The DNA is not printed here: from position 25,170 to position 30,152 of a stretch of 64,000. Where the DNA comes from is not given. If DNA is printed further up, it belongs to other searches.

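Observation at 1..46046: Orphan hybrid assembly line predicted to make a cationic D-Ala/Dab/Arg/beta-Ala peptide-polyketide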

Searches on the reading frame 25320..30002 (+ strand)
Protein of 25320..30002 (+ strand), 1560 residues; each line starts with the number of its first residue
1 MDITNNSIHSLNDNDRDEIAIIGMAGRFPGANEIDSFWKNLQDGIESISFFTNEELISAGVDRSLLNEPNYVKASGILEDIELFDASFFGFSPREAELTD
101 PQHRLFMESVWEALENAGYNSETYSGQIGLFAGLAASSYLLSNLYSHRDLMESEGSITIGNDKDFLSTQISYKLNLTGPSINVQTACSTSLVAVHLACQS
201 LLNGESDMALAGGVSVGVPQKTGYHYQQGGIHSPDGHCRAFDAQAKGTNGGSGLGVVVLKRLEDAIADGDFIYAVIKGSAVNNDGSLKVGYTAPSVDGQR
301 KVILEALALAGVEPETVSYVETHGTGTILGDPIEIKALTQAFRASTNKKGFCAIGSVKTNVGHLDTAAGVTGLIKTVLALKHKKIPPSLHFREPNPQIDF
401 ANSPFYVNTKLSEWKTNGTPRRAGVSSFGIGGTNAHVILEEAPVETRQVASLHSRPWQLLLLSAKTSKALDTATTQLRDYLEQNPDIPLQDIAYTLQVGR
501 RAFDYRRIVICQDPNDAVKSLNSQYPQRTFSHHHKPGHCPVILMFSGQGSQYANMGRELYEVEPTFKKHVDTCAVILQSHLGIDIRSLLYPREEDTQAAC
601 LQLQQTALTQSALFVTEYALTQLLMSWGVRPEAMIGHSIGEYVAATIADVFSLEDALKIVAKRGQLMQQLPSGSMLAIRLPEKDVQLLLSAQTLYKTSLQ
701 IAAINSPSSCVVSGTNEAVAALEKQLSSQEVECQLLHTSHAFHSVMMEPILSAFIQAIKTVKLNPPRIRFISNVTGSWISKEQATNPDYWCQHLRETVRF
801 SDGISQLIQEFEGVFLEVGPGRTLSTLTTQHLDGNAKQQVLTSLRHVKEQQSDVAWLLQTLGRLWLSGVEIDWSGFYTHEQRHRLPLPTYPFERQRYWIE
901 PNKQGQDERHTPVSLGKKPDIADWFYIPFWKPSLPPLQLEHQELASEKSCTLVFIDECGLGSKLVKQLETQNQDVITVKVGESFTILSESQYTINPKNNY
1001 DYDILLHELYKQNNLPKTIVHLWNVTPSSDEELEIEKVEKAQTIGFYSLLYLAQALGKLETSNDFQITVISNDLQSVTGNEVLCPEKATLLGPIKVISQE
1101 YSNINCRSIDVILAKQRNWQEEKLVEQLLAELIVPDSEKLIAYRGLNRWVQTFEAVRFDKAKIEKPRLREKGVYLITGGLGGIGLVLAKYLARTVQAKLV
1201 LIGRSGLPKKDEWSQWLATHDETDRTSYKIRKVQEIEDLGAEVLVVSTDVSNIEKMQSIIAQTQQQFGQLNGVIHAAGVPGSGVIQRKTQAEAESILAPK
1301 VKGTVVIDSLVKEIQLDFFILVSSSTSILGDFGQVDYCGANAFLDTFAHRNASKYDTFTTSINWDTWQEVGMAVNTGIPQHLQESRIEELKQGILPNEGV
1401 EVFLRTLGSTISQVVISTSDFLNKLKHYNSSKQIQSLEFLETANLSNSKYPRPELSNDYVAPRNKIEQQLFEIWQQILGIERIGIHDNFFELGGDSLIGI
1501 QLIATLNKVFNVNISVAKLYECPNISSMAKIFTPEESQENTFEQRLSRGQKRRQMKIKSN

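Call 4: search_protein_families(library=pfam, proteins=[window:25320-30002:+], max_evalue=0.00001)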
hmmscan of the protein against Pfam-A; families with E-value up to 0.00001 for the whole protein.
window:25320-30002:+ (1560 aa): 11 families
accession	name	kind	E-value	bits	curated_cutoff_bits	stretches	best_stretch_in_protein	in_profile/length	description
PF00109.32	ketoacyl-synt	-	4e-74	249.8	20.8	1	17-265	2-252/252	Beta-ketoacyl synthase, N-terminal domain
PF00698.26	Acyl_transf_1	-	8.1e-53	180.4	32.7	1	544-869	3-317/319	Acyl transferase domain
PF08659.16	KR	-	5.4e-50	170.2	22.6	1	1172-1369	1-180/180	KR domain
PF02801.28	Ketoacyl-synt_C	-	2.4e-44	150.6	20.8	1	273-391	1-118/119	Beta-ketoacyl synthase, C-terminal domain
PF22621.2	CurL-like_PKS_C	-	1e-25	89.9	27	1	458-521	1-64/64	CurL-like, PKS C-terminal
PF21394.3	Beta-ketacyl_N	-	1.2e-22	80.8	26.9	1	962-1125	13-164/170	Beta-ketoacyl synthase-like, N-terminal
PF16197.11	KAsynt_C_assoc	-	3.8e-20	72.8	33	1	394-507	1-108/111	Ketoacyl-synthetase C-terminal extension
PF00550.31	PP-binding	-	3.6e-17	62.8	20.8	1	1468-1530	1-65/67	Phosphopantetheine attachment site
PF22336.2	RhiE-like_linker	-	3.6e-17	62.6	27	1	462-523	2-62/67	RhiE-like, KS-MAT linker domain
PF00106.31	adh_short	-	2.2e-09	37.5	26.6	1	1230-1355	37-167/195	short chain dehydrogenase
PF13561.12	adh_short_C2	-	3.8e-09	36.9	27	0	1231-1305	34-109/236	Enoyl-(Acyl carrier protein) reductase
